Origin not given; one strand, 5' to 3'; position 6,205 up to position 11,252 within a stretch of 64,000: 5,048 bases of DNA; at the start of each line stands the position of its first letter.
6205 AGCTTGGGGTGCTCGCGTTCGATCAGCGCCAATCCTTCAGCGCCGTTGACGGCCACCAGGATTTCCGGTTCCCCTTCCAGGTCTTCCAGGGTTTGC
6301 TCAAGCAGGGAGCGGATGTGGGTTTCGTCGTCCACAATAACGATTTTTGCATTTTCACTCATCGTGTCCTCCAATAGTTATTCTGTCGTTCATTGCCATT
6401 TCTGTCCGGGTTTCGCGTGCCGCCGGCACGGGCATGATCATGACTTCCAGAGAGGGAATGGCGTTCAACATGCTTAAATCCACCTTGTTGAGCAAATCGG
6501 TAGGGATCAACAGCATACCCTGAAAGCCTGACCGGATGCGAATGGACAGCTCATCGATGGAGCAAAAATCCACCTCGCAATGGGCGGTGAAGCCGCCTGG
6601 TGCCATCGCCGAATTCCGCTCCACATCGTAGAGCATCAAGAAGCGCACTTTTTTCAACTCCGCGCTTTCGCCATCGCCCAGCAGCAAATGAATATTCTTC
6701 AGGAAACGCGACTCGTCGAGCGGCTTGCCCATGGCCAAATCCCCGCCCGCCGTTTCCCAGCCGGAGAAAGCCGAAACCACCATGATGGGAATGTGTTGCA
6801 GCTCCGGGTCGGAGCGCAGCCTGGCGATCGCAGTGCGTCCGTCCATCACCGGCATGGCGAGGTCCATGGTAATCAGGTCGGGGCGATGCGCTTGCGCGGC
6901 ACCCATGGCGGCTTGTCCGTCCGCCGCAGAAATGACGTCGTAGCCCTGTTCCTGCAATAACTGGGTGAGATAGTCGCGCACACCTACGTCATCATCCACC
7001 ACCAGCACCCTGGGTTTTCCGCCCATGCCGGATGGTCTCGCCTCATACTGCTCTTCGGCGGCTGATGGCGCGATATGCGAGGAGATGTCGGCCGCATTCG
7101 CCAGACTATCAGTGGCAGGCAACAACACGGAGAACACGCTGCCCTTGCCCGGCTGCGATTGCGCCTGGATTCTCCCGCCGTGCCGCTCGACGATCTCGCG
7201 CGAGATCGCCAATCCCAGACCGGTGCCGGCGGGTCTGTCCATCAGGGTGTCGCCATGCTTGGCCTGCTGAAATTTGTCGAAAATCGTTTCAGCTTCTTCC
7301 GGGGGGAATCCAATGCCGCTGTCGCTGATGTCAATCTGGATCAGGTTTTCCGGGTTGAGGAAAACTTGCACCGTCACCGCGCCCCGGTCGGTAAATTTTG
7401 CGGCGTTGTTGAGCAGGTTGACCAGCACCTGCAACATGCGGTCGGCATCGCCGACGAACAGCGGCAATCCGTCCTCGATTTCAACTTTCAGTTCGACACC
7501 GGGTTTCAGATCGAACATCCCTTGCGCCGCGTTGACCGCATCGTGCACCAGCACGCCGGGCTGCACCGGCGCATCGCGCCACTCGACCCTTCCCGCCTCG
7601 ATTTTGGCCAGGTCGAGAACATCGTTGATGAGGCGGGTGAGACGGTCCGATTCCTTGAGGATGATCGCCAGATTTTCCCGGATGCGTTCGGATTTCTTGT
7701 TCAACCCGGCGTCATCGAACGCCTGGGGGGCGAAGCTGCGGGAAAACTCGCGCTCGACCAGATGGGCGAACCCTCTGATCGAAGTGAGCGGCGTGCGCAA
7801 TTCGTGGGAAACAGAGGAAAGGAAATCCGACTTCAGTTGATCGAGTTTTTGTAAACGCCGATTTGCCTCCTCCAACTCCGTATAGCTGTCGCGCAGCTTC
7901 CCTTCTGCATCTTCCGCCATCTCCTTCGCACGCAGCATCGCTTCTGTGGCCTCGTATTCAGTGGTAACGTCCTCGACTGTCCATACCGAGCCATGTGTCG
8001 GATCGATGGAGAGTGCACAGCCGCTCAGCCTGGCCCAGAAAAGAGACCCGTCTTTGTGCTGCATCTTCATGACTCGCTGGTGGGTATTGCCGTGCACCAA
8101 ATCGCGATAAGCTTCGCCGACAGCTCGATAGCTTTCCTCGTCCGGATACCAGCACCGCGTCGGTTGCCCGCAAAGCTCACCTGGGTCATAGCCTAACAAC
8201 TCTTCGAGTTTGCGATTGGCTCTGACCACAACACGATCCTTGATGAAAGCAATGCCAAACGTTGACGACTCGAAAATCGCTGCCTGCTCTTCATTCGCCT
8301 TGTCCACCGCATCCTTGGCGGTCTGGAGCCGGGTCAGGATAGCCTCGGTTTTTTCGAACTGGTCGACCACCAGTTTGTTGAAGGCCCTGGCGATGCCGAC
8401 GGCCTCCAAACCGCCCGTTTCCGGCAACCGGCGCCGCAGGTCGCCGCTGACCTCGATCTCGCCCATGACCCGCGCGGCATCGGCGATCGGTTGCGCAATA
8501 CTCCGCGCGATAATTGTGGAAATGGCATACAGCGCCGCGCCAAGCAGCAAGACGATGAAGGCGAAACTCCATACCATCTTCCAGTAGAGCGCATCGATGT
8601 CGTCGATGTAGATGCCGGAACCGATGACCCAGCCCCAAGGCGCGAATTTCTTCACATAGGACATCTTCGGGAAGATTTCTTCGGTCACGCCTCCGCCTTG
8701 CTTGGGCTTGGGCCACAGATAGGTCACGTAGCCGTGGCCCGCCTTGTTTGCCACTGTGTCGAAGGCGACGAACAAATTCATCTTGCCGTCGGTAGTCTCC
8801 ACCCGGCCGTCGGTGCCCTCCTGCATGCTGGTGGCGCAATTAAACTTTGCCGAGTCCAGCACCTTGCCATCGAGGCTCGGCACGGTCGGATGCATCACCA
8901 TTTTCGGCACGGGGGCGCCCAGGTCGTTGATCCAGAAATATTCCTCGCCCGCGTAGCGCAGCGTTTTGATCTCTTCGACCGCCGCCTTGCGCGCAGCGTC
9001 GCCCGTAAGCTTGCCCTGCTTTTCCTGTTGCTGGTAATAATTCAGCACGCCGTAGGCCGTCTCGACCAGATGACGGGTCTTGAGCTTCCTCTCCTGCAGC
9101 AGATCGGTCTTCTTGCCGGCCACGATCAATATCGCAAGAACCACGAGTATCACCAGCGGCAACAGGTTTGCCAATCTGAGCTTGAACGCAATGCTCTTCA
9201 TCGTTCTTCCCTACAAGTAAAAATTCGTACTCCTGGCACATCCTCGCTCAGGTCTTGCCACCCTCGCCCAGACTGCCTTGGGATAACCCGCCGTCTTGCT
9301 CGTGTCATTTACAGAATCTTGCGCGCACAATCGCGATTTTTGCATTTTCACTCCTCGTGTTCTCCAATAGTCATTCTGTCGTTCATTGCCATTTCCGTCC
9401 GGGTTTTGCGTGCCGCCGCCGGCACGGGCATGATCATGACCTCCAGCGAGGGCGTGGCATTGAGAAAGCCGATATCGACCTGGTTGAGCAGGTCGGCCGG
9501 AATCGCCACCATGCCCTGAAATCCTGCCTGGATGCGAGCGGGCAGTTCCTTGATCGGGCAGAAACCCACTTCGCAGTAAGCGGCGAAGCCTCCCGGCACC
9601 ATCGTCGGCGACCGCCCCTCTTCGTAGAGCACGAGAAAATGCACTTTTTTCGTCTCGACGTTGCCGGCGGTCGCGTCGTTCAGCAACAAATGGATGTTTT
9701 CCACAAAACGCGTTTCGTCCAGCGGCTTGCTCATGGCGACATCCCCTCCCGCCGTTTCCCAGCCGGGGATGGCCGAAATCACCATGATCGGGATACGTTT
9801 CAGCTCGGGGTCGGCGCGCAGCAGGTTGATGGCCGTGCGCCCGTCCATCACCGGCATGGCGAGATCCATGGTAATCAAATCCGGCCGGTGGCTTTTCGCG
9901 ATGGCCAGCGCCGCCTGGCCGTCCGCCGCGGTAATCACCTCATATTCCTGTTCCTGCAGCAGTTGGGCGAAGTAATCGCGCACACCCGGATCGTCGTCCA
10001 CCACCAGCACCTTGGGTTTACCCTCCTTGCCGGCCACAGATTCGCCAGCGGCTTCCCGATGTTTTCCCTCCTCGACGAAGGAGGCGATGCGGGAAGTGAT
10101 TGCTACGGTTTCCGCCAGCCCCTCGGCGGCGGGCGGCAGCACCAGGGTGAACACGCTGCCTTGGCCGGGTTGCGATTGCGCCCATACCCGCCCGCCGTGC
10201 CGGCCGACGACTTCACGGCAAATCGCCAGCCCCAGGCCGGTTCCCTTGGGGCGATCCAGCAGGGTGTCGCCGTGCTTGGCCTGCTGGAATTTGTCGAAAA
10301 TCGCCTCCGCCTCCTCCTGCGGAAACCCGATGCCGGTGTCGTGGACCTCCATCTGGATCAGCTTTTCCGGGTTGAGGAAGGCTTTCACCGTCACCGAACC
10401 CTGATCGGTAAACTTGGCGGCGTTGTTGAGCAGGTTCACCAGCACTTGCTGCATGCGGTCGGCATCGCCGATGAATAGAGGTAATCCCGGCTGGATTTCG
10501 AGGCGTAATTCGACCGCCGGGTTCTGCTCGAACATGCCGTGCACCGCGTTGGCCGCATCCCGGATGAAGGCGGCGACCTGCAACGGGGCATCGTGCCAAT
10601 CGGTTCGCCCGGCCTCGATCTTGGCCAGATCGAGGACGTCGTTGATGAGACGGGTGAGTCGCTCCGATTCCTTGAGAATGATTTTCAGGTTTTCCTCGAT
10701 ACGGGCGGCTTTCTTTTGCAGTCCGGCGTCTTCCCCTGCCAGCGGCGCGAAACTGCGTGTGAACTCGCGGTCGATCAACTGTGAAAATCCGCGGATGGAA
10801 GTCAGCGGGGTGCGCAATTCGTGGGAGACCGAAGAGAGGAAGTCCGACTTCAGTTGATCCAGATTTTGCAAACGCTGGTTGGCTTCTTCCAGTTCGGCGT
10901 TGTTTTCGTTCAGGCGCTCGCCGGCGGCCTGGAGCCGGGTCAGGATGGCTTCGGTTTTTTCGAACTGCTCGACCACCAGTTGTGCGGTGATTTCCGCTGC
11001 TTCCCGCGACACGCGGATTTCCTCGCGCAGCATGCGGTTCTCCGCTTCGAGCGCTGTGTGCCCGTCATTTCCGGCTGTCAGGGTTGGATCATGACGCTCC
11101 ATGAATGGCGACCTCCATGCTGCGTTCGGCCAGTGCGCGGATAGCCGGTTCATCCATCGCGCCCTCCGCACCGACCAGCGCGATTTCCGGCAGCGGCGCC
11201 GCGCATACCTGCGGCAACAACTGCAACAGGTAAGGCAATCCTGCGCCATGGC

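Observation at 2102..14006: Sensor-type cytoplasmic [NiFe] hydrogenase wired to three kinases, a receiver and an HD-GYP enzyme instead of HoxJ/HoxA, directly upstream of the membrane-bound hydrogenase operon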

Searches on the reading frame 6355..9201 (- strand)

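Call 4: search_protein_families(library=pfam, proteins=[window:6355-9201:-], max_evalue=0.01)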
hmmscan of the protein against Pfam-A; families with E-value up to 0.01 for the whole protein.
window:6355-9201:- (948 aa): 12 families
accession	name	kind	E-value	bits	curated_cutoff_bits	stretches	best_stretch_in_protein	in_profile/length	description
PF08269.17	dCache_2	-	2.6e-28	99.5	26.5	1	27-203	35-187/298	Cache domain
PF02518.31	HATPase_c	-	2.3e-27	96.1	26.4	1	584-697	1-110/111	Histidine kinase-, DNA gyrase B-, and HSP90-like ATPase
PF17200.10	sCache_2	-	9.5e-27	94.3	25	1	36-211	3-154/155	Single Cache domain 2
PF00512.31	HisKA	-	2.9e-21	75.7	26.9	1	457-537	2-66/66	His Kinase A (phospho-acceptor) domain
PF00072.30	Response_reg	-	1.1e-19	71.1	30.2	1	732-817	1-84/111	Response regulator receiver domain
PF13426.13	PAS_9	-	5e-08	33.6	27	1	320-413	7-102/103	PAS domain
PF08448.16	PAS_4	-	2.3e-06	28.2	23.1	1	310-416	1-109/110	PAS fold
PF00672.30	HAMP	-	2.7e-06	28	25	1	231-277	2-47/53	HAMP domain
PF00989.32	PAS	-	6.1e-06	26.7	22.6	1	307-411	4-112/113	PAS fold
PF13188.13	PAS_8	-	7.4e-05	22.9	21.8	1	307-357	4-56/65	PAS domain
PF08447.18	PAS_3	-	9.9e-05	23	25.6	1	326-397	2-75/89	PAS fold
PF17201.10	Cache_3-Cache_2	-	0.0006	19.6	27.7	1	153-209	248-296/299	Cache 3/Cache 2 fusion domain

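Call 74: search_protein_families(library=ncbifam, proteins=[window:6355-9201:-], max_evalue=0.001)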
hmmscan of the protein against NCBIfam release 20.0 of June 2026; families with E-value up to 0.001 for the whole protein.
window:6355-9201:- (948 aa): 149 families (the best 25 are shown)
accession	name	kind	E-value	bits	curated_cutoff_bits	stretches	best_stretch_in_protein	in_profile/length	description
TIGR02956.1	TMAO_torS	equivalog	7.1e-65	219.7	676.5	1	434-846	441-825/967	TMAO reductase system sensor histidine kinase/response regulator TorS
NF038297.2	hybrid_HK_HrmK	equivalog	2.3e-64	218.1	725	1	436-812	214-573/607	hybrid histidine kinase/response regulator HrmK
NF011874.0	PRK15347.1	equivalog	3.1e-59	200.9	852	2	432-719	373-637/921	two component system sensor kinase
NF008318.0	PRK11107.1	equivalog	4.4e-58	197.1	890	2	442-696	278-518/920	two-component sensor histidine kinase BarA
NF046044.1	PnpS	equivalog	1.5e-55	188.8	400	1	449-695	162-390/390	two-component system histidine kinase PnpS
NF047465.1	hybrid_HK_LvrA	exception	9.4e-52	176.1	1200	1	435-813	180-550/819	hybrid histidine kinase/response regulator LvrA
NF008302.0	PRK11091.1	equivalog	8.5e-50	169.7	838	1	441-842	267-644/779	aerobic respiration two-component sensor histidine kinase ArcB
NF033092.0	HK_WalK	equivalog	3.1e-49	168.1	725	1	451-695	366-593/594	cell wall metabolism sensor histidine kinase WalK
NF047874.1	MASE3_PAS_HK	subfamily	4.4e-49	167.8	560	1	283-707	244-636/655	MASE3 domain-containing sensor histidine kinase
NF041947.1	LuxQ_Vibrio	equivalog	3.6e-46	157.5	1200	1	407-825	427-823/843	quorum-sensing autoinducer 2 sensor kinase/phosphatase LuxQ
NF040691.1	MtrAB_MtrB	equivalog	3.9e-44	151.5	450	1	441-697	255-493/507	MtrAB system histidine kinase MtrB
NF008099.0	PRK10841.1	equivalog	1.6e-43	148.7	920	2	445-698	458-692/949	two-component system sensor histidine kinase RcsC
TIGR02966.1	phoR_proteo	equivalog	1.8e-43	148.9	334.2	1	449-693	106-332/333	phosphate regulon sensor histidine kinase PhoR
NF008468.0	PRK11360.1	equivalog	5.8e-43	147.1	646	1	440-698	377-610/616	two-component system sensor histidine kinase AtoS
NF045901.1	HisKinLetSLeg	equivalog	6.2e-43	146.9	1650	2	442-694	278-516/906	two-component system sensor histidine kinase LetS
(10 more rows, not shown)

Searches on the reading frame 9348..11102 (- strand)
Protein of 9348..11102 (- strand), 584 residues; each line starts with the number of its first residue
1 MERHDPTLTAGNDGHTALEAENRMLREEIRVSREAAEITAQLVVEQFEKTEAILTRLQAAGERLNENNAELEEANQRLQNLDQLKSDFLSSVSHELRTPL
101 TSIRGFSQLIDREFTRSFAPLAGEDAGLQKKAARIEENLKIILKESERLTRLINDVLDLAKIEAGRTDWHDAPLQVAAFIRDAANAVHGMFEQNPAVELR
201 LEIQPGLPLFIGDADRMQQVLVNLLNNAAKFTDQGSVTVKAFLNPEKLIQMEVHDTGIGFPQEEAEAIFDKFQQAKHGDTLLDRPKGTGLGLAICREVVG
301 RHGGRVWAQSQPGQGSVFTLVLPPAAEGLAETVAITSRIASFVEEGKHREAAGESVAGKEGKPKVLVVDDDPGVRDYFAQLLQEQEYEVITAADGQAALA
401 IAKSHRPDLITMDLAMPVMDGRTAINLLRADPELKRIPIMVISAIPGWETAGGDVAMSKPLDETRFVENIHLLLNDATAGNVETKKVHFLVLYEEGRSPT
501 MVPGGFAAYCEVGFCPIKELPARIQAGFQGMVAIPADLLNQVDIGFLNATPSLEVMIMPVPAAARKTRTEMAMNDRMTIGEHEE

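Call 4: search_protein_families(library=pfam, proteins=[window:9348-11102:-], max_evalue=0.01)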
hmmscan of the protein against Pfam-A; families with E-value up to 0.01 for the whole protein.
window:9348-11102:- (584 aa): 3 families
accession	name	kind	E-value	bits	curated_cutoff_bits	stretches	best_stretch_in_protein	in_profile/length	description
PF02518.31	HATPase_c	-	1.1e-27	97.2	26.4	1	212-324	1-109/111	Histidine kinase-, DNA gyrase B-, and HSP90-like ATPase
PF00512.31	HisKA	-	4.4e-20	71.9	26.9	1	85-165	2-66/66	His Kinase A (phospho-acceptor) domain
PF00072.30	Response_reg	-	2e-19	70.3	30.2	1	365-444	1-78/111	Response regulator receiver domain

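Call 74: search_protein_families(library=ncbifam, proteins=[window:9348-11102:-], max_evalue=0.001)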
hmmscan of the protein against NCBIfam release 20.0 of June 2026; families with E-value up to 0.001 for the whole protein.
window:9348-11102:- (584 aa): 142 families (the best 25 are shown)
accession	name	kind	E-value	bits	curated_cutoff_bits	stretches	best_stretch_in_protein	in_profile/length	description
NF038297.2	hybrid_HK_HrmK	equivalog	6.8e-67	226.5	725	1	27-445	178-573/607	hybrid histidine kinase/response regulator HrmK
TIGR02956.1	TMAO_torS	equivalog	1.1e-65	222.3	676.5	1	45-480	423-826/967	TMAO reductase system sensor histidine kinase/response regulator TorS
NF008318.0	PRK11107.1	equivalog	3.6e-62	210.6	890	2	62-323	270-517/920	two-component sensor histidine kinase BarA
NF047465.1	hybrid_HK_LvrA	exception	1.4e-56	192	1200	1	29-444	143-548/819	hybrid histidine kinase/response regulator LvrA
NF011874.0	PRK15347.1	equivalog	2.7e-54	184.6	852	2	62-325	375-615/921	two component system sensor kinase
NF046044.1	PnpS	equivalog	1.9e-53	181.9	400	1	78-323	163-390/390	two-component system histidine kinase PnpS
NF008302.0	PRK11091.1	equivalog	1.3e-51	175.8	838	1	72-481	270-650/779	aerobic respiration two-component sensor histidine kinase ArcB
NF041947.1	LuxQ_Vibrio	equivalog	2.4e-47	161.4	1200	1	66-466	453-831/843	quorum-sensing autoinducer 2 sensor kinase/phosphatase LuxQ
NF008099.0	PRK10841.1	equivalog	2.9e-46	157.7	920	2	71-323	456-689/949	two-component system sensor histidine kinase RcsC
NF033092.0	HK_WalK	equivalog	4.5e-46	157.6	725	1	79-323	366-593/594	cell wall metabolism sensor histidine kinase WalK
TIGR02966.1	phoR_proteo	equivalog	5.7e-45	153.8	334.2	1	77-321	106-332/333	phosphate regulon sensor histidine kinase PhoR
NF045901.1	HisKinLetSLeg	equivalog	5.8e-45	153.6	1650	2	50-320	258-514/906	two-component system sensor histidine kinase LetS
NF047874.1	MASE3_PAS_HK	subfamily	1.6e-42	146.1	560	1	36-324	351-625/655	MASE3 domain-containing sensor histidine kinase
NF006800.0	PRK09303.1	equivalog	5e-42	144.2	342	1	48-323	114-376/383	histidine kinase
NF040691.1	MtrAB_MtrB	equivalog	3.6e-41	141.8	450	1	61-328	247-496/507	MtrAB system histidine kinase MtrB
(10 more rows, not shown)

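Call 75: find_homologous_proteins(query=window:9348-11102:-, max_evalue=1e-20)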
Query window:9348-11102:- (584 aa): 7857 proteins with E <= 1e-20 among 8000 candidates; the best 120 are listed.
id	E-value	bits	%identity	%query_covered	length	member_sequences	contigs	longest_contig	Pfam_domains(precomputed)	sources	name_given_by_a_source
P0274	0.0e+0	1090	87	98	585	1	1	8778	PF02518.32,PF00512.32,PF00072.31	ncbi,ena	-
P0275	0.0e+0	1085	87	97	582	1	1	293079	PF02518.32,PF00512.32,PF00072.31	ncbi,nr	ncbi:MAG: ATP-binding protein [Sulfuricella sp.]|nr:ATP-binding protein [Sulfuricella sp.]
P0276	0.0e+0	1075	86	97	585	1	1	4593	PF02518.32,PF00512.32,PF00072.31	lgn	-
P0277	0.0e+0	1015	81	90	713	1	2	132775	PF13426.14,PF02518.32,PF00512.32,PF00989.32,PF00072.31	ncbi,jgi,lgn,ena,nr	ncbi:MAG: response regulator [Sulfuricella sp.]|nr:response regulator [Sulfuricella sp.]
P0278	1.6e-283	959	77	97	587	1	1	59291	PF02518.32,PF00512.32,PF00072.31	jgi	jgi:signal transduction histidine kinase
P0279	2.8e-280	949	79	95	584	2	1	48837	PF02518.32,PF00512.32,PF00072.31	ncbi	-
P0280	1.4e-277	940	76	96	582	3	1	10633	PF02518.32,PF00512.32,PF00072.31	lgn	-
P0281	9.7e-273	924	82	87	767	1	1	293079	PF02518.32,PF08269.18,PF00512.32,PF00072.31,PF17200.11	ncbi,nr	ncbi:MAG: cache domain-containing protein [Sulfuricella sp.]|nr:cache domain-containing protein [Sul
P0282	4.2e-267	905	73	98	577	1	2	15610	PF02518.32,PF00512.32,PF00072.31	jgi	-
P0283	7.2e-263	891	72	98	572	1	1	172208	PF02518.32,PF00512.32,PF00072.31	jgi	jgi:signal transduction histidine kinase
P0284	9.2e-261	884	71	98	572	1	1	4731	PF02518.32,PF00512.32,PF00072.31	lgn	-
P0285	2.1e-260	883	71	100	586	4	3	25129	PF02518.32,PF00512.32,PF00072.31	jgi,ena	-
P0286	3.9e-260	882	71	100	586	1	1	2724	PF02518.32,PF00512.32,PF00072.31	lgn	-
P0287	5.1e-260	882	72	98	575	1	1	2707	PF02518.32,PF00512.32,PF00072.31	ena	-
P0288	4.2e-259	879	70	100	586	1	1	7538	PF02518.32,PF00512.32,PF00072.31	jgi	-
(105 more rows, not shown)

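Call 87: predict_structure(alignment_id=A5)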
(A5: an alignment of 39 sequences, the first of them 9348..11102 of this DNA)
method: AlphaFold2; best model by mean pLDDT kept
length: 584 residues; sequences in the alignment: 39
mean_pLDDT: 76.8   pTM: 0.40
mean pLDDT of the five models: 76.8, 75.9, 74.7, 73.5, 73.0
residues with pLDDT >= 90: 136; 70-90: 307; 50-70: 62; < 50: 79
segments of 3 or more residues with pLDDT < 50: 1-11, 273-289, 337-359, 478-485, 568-584
pLDDT, mean of each block of 10 residues (from residue 1): 38 70 87 85 85 81 82 81 76 76 80 82 82 86 79 69 66 92 90 90 94 89 89 92 95 91 70 41 39 79 89 91 79 50 38 33 92 93 94 93 94 86 90 90 77 82 86 66 56 74 53 84 84 84 82 78 50 45 36
secondary structure, 60 per line:
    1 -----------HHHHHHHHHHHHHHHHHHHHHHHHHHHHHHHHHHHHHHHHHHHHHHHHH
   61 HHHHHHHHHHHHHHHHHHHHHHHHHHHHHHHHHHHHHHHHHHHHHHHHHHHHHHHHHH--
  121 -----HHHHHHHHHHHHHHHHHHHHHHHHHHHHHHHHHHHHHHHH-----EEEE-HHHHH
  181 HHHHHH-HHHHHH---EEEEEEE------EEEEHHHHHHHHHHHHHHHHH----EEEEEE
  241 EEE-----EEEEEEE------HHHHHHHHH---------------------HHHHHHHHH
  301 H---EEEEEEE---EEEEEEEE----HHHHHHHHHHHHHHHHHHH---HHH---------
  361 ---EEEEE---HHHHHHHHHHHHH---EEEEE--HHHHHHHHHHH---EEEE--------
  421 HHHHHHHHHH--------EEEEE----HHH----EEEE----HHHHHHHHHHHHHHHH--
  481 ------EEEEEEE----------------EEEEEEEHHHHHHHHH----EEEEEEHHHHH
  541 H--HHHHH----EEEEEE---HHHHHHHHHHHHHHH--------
elements in order: H12-118 H126-165 E171-174 H176-186 H188-193 E197-203 E210-213 H214-230 E235-243 E249-255 H262-270 H292-301 E305-311 E315-322 H327-345 E364-368 H372-384 E388-392 H395-405 E409-412 H421-430 E439-443 E455-458 H463-478 E487-493 E510-516 H517-525 E530-535 H536-541 H544-548 E553-558 H562-576

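Call 91: fold_search(model_id=the predicted structure, library=pdb)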
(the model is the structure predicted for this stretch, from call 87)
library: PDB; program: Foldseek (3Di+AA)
matches with E <= 10: 1334; with E <= 0.001: 801
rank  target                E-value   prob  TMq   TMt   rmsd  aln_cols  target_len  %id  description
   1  6qrj                  1.1e-18  1.00  0.26  0.33  23.6       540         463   19  Crystal structure of ShkA full-length in complex with AMPPNP (released 2020-01-08)
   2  6rh8_A                2.5e-17  1.00  0.25  0.59  16.8       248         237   29  Revisiting pH-gated conformational switch. Complex HK853 mutant H260A -RR468 mutant D53A pH 5.3 (released 2020-02-19)
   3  6rh7_A                2.7e-17  1.00  0.25  0.58  17.4       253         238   29  Revisiting pH-gated conformational switch. Complex HK853 mutant H260A -RR468 mutant D53A pH 7.5 (released 2020-02-19)
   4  6rgy_B                2.9e-17  1.00  0.25  0.59  16.5       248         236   30  Revisiting pH-gated conformational switch. Complex HK853-RR468 pH 7.5 (released 2020-02-19)
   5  6rh0_B                3.0e-17  1.00  0.26  0.60  16.6       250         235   29  Revisiting pH-gated conformational switch. Complex HK853-RR468 pH 5.5 (released 2020-02-19)
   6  9jfj_A                3.9e-17  1.00  0.26  0.61   9.7       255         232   29  Crystal structure of the cytoplasmic domain of ZraS in ADP-bound form (released 2025-03-26)
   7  5uht_A                4.3e-17  1.00  0.26  0.60  16.4       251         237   29  Structure of the Thermotoga maritima HK853-BeF3-RR468 complex at pH 5.0 (released 2017-12-27)
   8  9jfj_D                5.9e-17  1.00  0.24  0.56  11.9       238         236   29  Crystal structure of the cytoplasmic domain of ZraS in ADP-bound form (released 2025-03-26)
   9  7z8n_A                6.6e-17  1.00  0.24  0.44  17.6       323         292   31  GacS histidine kinase from Pseudomonas aeruginosa (released 2022-07-13)
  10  6rgz_A                7.4e-17  1.00  0.25  0.57  16.7       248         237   31  Revisiting pH-gated conformational switch. Complex HK853-RR468 pH 6.5 (released 2020-02-19)
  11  9a5d_A                1.1e-16  1.00  0.27  0.26  13.8       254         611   32  Integrative model of WALK-YYCH by crosslinking MS and deep learning (released 2024-09-18)
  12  9jfj_B                1.3e-16  1.00  0.25  0.59  11.8       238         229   29  Crystal structure of the cytoplasmic domain of ZraS in ADP-bound form (released 2025-03-26)
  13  4q20_A                1.5e-16  1.00  0.26  0.61  15.7       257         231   32  Crystal structure of a C-terminal part of tyrosine kinase (DivL) from Caulobacter crescentus CB15 at 2.50 A resolution (released 2014-04-23)
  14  6rgy_A                1.5e-16  1.00  0.25  0.58  16.5       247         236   30  Revisiting pH-gated conformational switch. Complex HK853-RR468 pH 7.5 (released 2020-02-19)
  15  6rh7_B                1.7e-16  1.00  0.25  0.59  16.8       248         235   29  Revisiting pH-gated conformational switch. Complex HK853 mutant H260A -RR468 mutant D53A pH 7.5 (released 2020-02-19)
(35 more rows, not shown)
